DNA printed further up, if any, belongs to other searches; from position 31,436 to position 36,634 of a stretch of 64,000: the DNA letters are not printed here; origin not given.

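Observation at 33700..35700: A roughly 2-kb block of anomalous GC and codon usage inside the 1633-aa adhesin gene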

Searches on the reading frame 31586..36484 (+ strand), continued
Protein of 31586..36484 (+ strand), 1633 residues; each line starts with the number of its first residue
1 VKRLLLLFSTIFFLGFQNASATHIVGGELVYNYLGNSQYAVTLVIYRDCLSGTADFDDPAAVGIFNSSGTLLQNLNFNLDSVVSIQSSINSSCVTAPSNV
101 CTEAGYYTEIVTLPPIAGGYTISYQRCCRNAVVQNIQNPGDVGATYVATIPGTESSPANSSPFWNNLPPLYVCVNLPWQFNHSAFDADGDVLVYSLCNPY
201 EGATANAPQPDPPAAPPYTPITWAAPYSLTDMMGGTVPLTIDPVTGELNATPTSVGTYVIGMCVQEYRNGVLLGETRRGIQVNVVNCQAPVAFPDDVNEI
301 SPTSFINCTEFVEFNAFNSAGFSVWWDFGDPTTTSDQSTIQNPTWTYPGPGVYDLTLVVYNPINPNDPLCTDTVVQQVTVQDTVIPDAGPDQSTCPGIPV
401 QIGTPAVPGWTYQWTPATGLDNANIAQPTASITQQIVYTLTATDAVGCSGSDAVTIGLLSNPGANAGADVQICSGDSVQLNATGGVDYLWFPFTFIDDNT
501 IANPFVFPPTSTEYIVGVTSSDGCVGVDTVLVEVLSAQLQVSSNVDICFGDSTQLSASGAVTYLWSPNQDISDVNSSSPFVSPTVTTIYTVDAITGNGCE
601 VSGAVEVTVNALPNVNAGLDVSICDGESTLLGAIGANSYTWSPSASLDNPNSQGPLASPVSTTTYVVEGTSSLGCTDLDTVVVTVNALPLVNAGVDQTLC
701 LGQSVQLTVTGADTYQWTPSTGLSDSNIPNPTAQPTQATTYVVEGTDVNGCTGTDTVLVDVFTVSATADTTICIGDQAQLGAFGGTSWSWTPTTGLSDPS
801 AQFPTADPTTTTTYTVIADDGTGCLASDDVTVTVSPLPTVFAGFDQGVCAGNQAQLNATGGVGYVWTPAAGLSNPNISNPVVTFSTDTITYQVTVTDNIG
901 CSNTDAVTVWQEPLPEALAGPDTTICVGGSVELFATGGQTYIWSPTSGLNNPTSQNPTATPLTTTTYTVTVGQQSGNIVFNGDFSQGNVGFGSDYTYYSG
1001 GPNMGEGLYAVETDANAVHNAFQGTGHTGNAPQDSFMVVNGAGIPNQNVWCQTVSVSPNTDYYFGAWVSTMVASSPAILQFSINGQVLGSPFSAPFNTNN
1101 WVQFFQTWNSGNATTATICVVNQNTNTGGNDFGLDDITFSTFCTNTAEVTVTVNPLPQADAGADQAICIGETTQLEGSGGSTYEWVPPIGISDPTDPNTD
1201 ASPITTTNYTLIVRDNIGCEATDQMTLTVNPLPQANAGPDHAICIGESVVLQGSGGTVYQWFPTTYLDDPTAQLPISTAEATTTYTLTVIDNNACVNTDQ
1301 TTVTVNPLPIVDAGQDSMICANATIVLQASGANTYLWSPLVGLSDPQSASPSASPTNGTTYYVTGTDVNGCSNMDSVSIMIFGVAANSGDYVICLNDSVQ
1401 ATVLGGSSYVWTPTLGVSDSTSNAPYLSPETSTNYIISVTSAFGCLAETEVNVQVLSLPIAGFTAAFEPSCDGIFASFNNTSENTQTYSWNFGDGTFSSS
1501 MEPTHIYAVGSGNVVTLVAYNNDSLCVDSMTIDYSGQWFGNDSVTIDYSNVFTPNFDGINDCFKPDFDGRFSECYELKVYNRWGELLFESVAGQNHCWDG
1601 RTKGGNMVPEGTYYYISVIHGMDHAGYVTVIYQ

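Call 12: find_homologous_proteins(query=window:31586-36484:+, max_evalue=1e-10)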
Query window:31586-36484:+ (1633 aa): 3462 proteins with E <= 1e-10 among 8000 candidates; the best 120 are listed.
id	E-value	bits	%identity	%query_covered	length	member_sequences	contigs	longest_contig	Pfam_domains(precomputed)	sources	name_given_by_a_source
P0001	0.0e+0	3707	100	100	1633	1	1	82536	PF22352.3,PF00801.27,PF13585.13,PF19081.7,PF18911.7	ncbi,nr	ncbi:MAG: gliding motility-associated C-terminal domain-containing protein [Flavobacteriales bacteri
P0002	0.0e+0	2836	73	59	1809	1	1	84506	PF22352.3,PF00801.27,PF13585.13,PF19081.7,PF18911.7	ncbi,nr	ncbi:MAG: gliding motility-associated C-terminal domain-containing protein [Flavobacteriales bacteri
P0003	0.0e+0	2811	71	59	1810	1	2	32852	PF22352.3,PF00801.27,PF13585.13,PF19081.7,PF18911.7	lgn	-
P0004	0.0e+0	2802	71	59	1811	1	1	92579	PF22352.3,PF00801.27,PF13585.13,PF19081.7,PF18911.7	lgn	-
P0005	0.0e+0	2796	75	100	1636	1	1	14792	PF22352.3,PF13585.13,PF19081.7,PF18911.7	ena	-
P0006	0.0e+0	2778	74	59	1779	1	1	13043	PF22352.3,PF13585.13,PF19081.7,PF18911.7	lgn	-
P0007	0.0e+0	2775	74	100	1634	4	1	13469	PF22352.3,PF00801.27,PF13585.13,PF19081.7,PF18911.7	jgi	jgi:gliding motility-associated-like protein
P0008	0.0e+0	2773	73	59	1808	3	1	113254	PF22352.3,PF13585.13,PF19081.7,PF18911.7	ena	-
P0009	0.0e+0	2738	72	59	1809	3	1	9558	PF00801.27,PF13585.13,PF19081.7,PF18911.7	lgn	-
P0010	0.0e+0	2724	73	100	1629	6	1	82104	PF22352.3,PF13585.13,PF19081.7,PF18911.7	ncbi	-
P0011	0.0e+0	2720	73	100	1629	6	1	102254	PF22352.3,PF13585.13,PF19081.7,PF18911.7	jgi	-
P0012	0.0e+0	2714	73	100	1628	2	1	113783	PF22352.3,PF13585.13,PF19081.7,PF18911.7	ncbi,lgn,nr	ncbi:MAG: T9SS type B sorting domain-containing protein [Flavobacteriales bacterium]|nr:T9SS type B 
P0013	0.0e+0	2706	73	98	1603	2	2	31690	PF22352.3,PF13585.13,PF19081.7,PF18911.7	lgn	-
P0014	0.0e+0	2698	72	100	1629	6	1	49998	PF22352.3,PF13585.13,PF19081.7,PF18911.7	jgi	-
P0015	0.0e+0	2645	71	99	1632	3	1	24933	PF22352.3,PF00801.27,PF13585.13,PF19081.7,PF18911.7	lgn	-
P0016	0.0e+0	2645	71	99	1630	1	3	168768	PF22352.3,PF13585.13,PF19081.7,PF18911.7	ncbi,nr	ncbi:MAG: gliding motility-associated C-terminal domain-containing protein [Flavobacteriales bacteri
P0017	0.0e+0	2642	70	100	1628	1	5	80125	PF13585.13,PF19081.7,PF18911.7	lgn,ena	-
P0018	0.0e+0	2634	71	100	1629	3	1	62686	PF22352.3,PF13585.13,PF19081.7,PF18911.7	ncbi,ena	-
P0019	0.0e+0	2631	70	100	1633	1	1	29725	PF00801.27,PF13585.13,PF19081.7,PF18911.7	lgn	-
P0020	0.0e+0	2611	71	98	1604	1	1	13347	PF22352.3,PF00801.27,PF13585.13,PF19081.7,PF18911.7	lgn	-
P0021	0.0e+0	2607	71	98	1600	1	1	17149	PF22352.3,PF13585.13,PF19081.7,PF18911.7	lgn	-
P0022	0.0e+0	2602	70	100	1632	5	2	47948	PF22352.3,PF00801.27,PF13585.13,PF19081.7,PF18911.7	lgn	-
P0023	0.0e+0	2601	72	59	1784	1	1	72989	PF13585.13,PF19081.7,PF18911.7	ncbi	-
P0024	0.0e+0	2583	70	100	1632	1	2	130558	PF22352.3,PF00801.27,PF13585.13,PF19081.7,PF18911.7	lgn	-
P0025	0.0e+0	2568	69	100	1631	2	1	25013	PF22352.3,PF00801.27,PF13585.13,PF19081.7,PF18911.7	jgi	-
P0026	0.0e+0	2567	69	100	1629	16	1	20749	PF13585.13,PF19081.7,PF18911.7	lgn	-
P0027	0.0e+0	2564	69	100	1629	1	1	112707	PF22352.3,PF00801.27,PF13585.13,PF19081.7,PF18911.7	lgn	-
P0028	0.0e+0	2557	69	100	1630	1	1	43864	PF13585.13,PF19081.7,PF18911.7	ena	-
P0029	0.0e+0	2554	69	100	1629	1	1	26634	PF22352.3,PF00801.27,PF13585.13,PF19081.7,PF18911.7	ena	-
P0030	0.0e+0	2548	69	98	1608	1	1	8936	PF22352.3,PF13585.13,PF19081.7,PF18911.7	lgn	-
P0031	0.0e+0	2514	67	100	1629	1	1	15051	PF22352.3,PF13585.13,PF19081.7,PF18911.7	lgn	-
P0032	0.0e+0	2455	67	100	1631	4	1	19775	PF22352.3,PF00801.27,PF13585.13,PF19081.7,PF18911.7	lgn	-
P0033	0.0e+0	2380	66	63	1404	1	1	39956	PF22352.3,PF13585.13,PF19081.7,PF18911.7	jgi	-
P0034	0.0e+0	2369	65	63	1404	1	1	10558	PF22352.3,PF13585.13,PF19081.7,PF18911.7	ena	-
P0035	0.0e+0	2286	68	92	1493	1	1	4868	PF13585.13,PF19081.7,PF18911.7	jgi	jgi:gliding motility-associated-like protein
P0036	0.0e+0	2163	70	85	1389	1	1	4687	PF22352.3,PF00801.27,PF13585.13,PF19081.7,PF18911.7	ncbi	ncbi:MAG: T9SS type B sorting domain-containing protein, partial [Bacteroidetes bacterium]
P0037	0.0e+0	2124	62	62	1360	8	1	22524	PF22352.3,PF00801.27,PF13585.13,PF19081.7,PF18911.7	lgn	-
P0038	0.0e+0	2066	39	69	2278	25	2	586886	PF22352.3,PF13585.13,PF12628.13,PF19081.7,PF18911.7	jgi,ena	-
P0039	0.0e+0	2020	60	62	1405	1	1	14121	PF22352.3,PF00801.27,PF13585.13,PF19081.7,PF18911.7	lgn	-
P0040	0.0e+0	2020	59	63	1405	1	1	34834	PF22352.3,PF00801.27,PF13585.13,PF19081.7,PF18911.7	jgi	jgi:gliding motility-associated-like protein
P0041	0.0e+0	2014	58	62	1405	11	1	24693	PF22352.3,PF00801.27,PF13585.13,PF19081.7,PF18911.7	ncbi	-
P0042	0.0e+0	2008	59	63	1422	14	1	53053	PF22352.3,PF00801.27,PF13585.13,PF19081.7,PF18911.7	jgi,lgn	jgi:gliding motility-associated-like protein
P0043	0.0e+0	1993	59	62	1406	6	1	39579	PF22352.3,PF00801.27,PF13585.13,PF19081.7,PF18911.7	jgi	-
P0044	0.0e+0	1974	59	63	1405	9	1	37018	PF22352.3,PF00801.27,PF13585.13,PF19081.7,PF18911.7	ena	-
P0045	0.0e+0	1933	56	100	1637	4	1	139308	PF22352.3,PF13585.13,PF19081.7,PF18911.7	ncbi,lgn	-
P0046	0.0e+0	1906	57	62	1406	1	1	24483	PF19406.6,PF22352.3,PF00801.27,PF13585.13,PF19081.7,PF18911.7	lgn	-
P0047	0.0e+0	1901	57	63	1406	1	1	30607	PF22352.3,PF00801.27,PF13585.13,PF19081.7,PF18911.7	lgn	-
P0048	0.0e+0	1864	55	100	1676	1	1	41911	PF22352.3,PF00801.27,PF13585.13,PF19081.7,PF18911.7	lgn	-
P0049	0.0e+0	1855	74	68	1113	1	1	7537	PF22352.3,PF19081.7,PF18911.7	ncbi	ncbi:MAG: hypothetical protein RL266_878, partial [Bacteroidota bacterium]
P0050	0.0e+0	1851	40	66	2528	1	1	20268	PF19408.6,PF22352.3,PF13585.13,PF26689.1,PF19081.7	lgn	-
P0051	0.0e+0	1850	56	63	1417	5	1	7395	PF22352.3,PF00801.27,PF13585.13,PF19081.7,PF18911.7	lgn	-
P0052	0.0e+0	1846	49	67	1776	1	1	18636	PF22352.3,PF00801.27,PF13585.13,PF19081.7,PF18911.7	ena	-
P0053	0.0e+0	1840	48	68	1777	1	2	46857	PF22352.3,PF00801.27,PF13585.13,PF19081.7,PF18911.7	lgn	-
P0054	0.0e+0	1830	57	62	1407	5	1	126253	PF22352.3,PF00801.27,PF13585.13,PF19081.7,PF18911.7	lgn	-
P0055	0.0e+0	1823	57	62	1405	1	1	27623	PF22352.3,PF00801.27,PF13585.13,PF19081.7,PF18911.7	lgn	-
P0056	0.0e+0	1799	49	68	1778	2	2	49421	PF22352.3,PF00801.27,PF13585.13,PF26689.1,PF19081.7,PF18911.7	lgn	-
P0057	0.0e+0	1769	56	62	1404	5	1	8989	PF00801.27,PF13585.13,PF19081.7,PF18911.7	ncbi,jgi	ncbi:MAG: gliding motility-associated-like protein [Bacteroidia bacterium]|jgi:gliding motility-asso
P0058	0.0e+0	1734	47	67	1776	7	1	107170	PF00801.27,PF13585.13,PF26689.1,PF19081.7,PF18911.7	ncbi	ncbi:MAG: PKD domain-containing protein [Bacteroidia bacterium]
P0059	0.0e+0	1732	47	67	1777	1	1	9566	PF00801.27,PF13585.13,PF26689.1,PF19081.7,PF18911.7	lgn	-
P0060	0.0e+0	1726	47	67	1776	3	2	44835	PF22352.3,PF00801.27,PF13585.13,PF26689.1,PF19081.7,PF18911.7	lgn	-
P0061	0.0e+0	1720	48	68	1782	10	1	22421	PF22352.3,PF00801.27,PF13585.13,PF26689.1,PF19081.7,PF18911.7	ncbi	-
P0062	0.0e+0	1714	54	63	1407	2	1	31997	PF22352.3,PF13585.13,PF19081.7,PF18911.7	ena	-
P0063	0.0e+0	1713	46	68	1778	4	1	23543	PF22352.3,PF00801.27,PF13585.13,PF19081.7,PF18911.7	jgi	-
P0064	0.0e+0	1680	40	64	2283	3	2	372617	PF13585.13,PF19081.7,PF18911.7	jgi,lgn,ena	-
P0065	0.0e+0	1653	40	37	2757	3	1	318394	PF00801.27,PF13585.13,PF26689.1,PF19081.7,PF18911.7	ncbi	-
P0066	0.0e+0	1644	35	60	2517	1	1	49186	PF22352.3,PF00801.27,PF13585.13,PF26689.1,PF19081.7,PF18911.7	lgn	-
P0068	0.0e+0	1603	64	53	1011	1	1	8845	PF00801.27,PF13585.13,PF19081.7,PF18911.7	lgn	-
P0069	0.0e+0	1603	37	59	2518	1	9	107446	PF22352.3,PF13585.13,PF26689.1,PF19081.7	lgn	-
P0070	0.0e+0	1594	41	59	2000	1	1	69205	PF22352.3,PF00801.27,PF13585.13,PF19081.7,PF18911.7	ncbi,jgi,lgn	-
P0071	0.0e+0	1586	38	67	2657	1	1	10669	PF19408.6,PF13585.13,PF26689.1,PF19081.7,PF18911.7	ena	-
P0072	0.0e+0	1571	35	59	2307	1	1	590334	PF19408.6,PF22352.3,PF13585.13,PF26689.1,PF19081.7,PF18911.7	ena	-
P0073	0.0e+0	1551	36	59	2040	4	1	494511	PF22352.3,PF13585.13,PF26689.1,PF12628.13,PF19081.7,PF18911.7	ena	-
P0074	0.0e+0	1436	41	39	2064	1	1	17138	PF22352.3,PF13585.13,PF26689.1,PF12628.13,PF19081.7,PF18911.7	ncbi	-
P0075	0.0e+0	1430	41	40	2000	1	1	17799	PF22352.3,PF00801.27,PF13585.13,PF19081.7,PF18911.7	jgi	-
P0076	0.0e+0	1422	35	59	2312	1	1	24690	PF13585.13,PF26689.1,PF19081.7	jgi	-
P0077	0.0e+0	1421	36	58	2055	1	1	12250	PF13585.13,PF19081.7,PF18911.7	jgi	jgi:gliding motility-associated-like protein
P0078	0.0e+0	1420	35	59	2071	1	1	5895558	PF19408.6,PF22352.3,PF00801.27,PF13585.13,PF26689.1,PF19081.7,PF18911.7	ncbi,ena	-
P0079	0.0e+0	1418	38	68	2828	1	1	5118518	PF22352.3,PF00801.27,PF13573.13,PF13585.13,PF26689.1,PF25918.1,PF12870.14,PF06832.19,PF19081.7,PF18911.7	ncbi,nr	ncbi:gliding motility-associated C-terminal domain-containing protein [Cytophagaceae bacterium ABcel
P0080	0.0e+0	1418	42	37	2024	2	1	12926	PF22352.3,PF13585.13,PF19081.7,PF18911.7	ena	-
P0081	0.0e+0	1417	41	36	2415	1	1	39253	PF22352.3,PF13585.13,PF17963.8,PF17892.8,PF19081.7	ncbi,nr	ncbi:MAG TPA: gliding motility-associated C-terminal domain-containing protein [Flavobacteriales bac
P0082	0.0e+0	1416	38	37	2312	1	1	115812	PF22352.3,PF13585.13,PF26689.1,PF19081.7,PF18911.7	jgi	jgi:gliding motility-associated-like protein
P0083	0.0e+0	1399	40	61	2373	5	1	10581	PF26766.1,PF22352.3,PF13585.13,PF26689.1,PF19081.7,PF18911.7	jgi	-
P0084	0.0e+0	1389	36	58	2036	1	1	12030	PF19408.6,PF22352.3,PF13585.13,PF19081.7,PF18911.7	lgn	-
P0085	0.0e+0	1384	39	38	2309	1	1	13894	PF13585.13,PF26689.1,PF19081.7,PF18911.7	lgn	-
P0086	0.0e+0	1364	40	37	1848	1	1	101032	PF22352.3,PF00801.27,PF13585.13,PF26689.1,PF19081.7,PF18911.7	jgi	jgi:gliding motility-associated-like protein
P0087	0.0e+0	1361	43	37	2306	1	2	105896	PF22352.3,PF00801.27,PF13585.13,PF26689.1,PF19081.7,PF18911.7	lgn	-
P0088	0.0e+0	1359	41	37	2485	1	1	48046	PF26766.1,PF22352.3,PF13585.13,PF26689.1,PF19081.7,PF04862.19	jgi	-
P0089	0.0e+0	1359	35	91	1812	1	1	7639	PF13585.13,PF26689.1,PF12628.13,PF19081.7,PF18911.7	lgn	-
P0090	0.0e+0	1357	45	37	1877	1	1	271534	PF26689.1,PF19081.7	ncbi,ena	-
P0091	0.0e+0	1349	45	41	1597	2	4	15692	PF22352.3,PF00801.27,PF13585.13,PF19081.7,PF18911.7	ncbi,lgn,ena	-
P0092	0.0e+0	1344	39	35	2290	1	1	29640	PF00801.27,PF13585.13,PF26689.1,PF19081.7,PF18911.7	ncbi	ncbi:MAG: gliding motility-associated C-terminal domain-containing protein [Bacteroidota bacterium]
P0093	0.0e+0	1343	44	35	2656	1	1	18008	PF18224.7,PF19081.7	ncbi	ncbi:MAG: hypothetical protein V2A54_01535, partial [Bacteroidota bacterium]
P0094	0.0e+0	1341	39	36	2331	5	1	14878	PF22352.3,PF00801.27,PF13585.13,PF26689.1,PF19081.7,PF18911.7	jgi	jgi:gliding motility-associated-like protein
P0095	0.0e+0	1338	34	67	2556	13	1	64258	PF13585.13,PF19081.7,PF01483.28,PF18911.7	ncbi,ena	-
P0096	0.0e+0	1323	44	40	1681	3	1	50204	PF22352.3,PF13585.13,PF26689.1,PF19081.7,PF18911.7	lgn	-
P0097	0.0e+0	1308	34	60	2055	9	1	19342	PF00801.27,PF13585.13,PF26689.1,PF19081.7,PF18911.7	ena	-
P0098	0.0e+0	1304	42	34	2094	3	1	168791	PF22352.3,PF00801.27,PF13585.13,PF26689.1,PF19081.7,PF18911.7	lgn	-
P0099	0.0e+0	1303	43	39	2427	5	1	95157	PF22352.3,PF00801.27,PF13585.13,PF19081.7,PF18911.7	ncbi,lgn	-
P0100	0.0e+0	1303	39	58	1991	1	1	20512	PF22352.3,PF00801.27,PF13585.13,PF19081.7,PF18911.7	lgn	-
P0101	0.0e+0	1302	36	59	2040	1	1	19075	PF22352.3,PF13585.13,PF12628.13,PF19081.7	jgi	-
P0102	0.0e+0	1288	43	35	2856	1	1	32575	PF00801.27,PF19081.7,PF18911.7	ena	-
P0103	0.0e+0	1285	43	37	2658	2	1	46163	PF00801.27,PF13585.13,PF08329.17,PF19081.7,PF18911.7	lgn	-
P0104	0.0e+0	1282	41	37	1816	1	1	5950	PF19408.6,PF13585.13,PF19081.7,PF18911.7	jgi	jgi:gliding motility-associated-like protein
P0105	0.0e+0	1277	37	60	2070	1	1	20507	PF19408.6,PF22352.3,PF13585.13,PF26689.1,PF19081.7,PF18911.7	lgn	-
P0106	0.0e+0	1276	33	59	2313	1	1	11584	PF19408.6,PF22352.3,PF13585.13,PF26689.1,PF19081.7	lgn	-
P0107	0.0e+0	1275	42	40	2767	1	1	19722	PF22352.3,PF00801.27,PF13573.13,PF13585.13,PF19081.7,PF18911.7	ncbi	-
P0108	0.0e+0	1268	57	50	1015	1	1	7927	PF22352.3,PF00801.27,PF13585.13,PF19081.7,PF18911.7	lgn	-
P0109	0.0e+0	1257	33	66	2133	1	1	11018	PF22352.3,PF00801.27,PF13585.13,PF19081.7,PF18911.7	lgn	-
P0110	0.0e+0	1243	47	37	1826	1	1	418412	PF00801.27,PF13585.13,PF19081.7,PF18911.7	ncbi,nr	ncbi:MAG: gliding motility-associated C-terminal domain-containing protein [Flavobacteriales bacteri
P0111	0.0e+0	1238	44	35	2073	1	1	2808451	PF22352.3,PF00801.27,PF13585.13,PF26689.1,PF19081.7,PF18911.7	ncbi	ncbi:MAG: gliding motility-associated C-terminal domain-containing protein [Bacteroidia bacterium]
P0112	0.0e+0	1232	38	67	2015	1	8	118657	PF22352.3,PF13585.13,PF19081.7,PF18911.7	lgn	-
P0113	0.0e+0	1226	41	34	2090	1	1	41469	PF22352.3,PF00801.27,PF13585.13,PF26689.1,PF19081.7,PF18911.7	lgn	-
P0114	0.0e+0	1222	41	37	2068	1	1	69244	PF22352.3,PF00801.27,PF13585.13,PF26689.1,PF19081.7,PF18911.7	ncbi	ncbi:MAG: hypothetical protein OHK0039_19980 [Bacteroidia bacterium]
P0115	0.0e+0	1222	34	58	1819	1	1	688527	PF13585.13,PF26689.1,PF19081.7,PF18911.7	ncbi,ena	-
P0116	0.0e+0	1219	36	91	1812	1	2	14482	PF13585.13,PF12628.13,PF19081.7,PF18911.7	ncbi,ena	-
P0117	0.0e+0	1217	40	37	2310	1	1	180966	PF00801.27,PF13585.13,PF26689.1,PF19081.7,PF18911.7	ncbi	-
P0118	0.0e+0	1215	44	40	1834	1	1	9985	PF19408.6,PF22352.3,PF13585.13,PF26689.1,PF19081.7,PF18911.7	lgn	-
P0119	0.0e+0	1215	32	77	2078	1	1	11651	PF00801.27,PF13585.13,PF26689.1,PF19081.7,PF18911.7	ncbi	ncbi:MAG: gliding motility-associated C-terminal domain-containing protein [Bacteroidota bacterium]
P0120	0.0e+0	1214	34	58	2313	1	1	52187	PF19408.6,PF13585.13,PF26689.1,PF19081.7,PF18911.7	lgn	-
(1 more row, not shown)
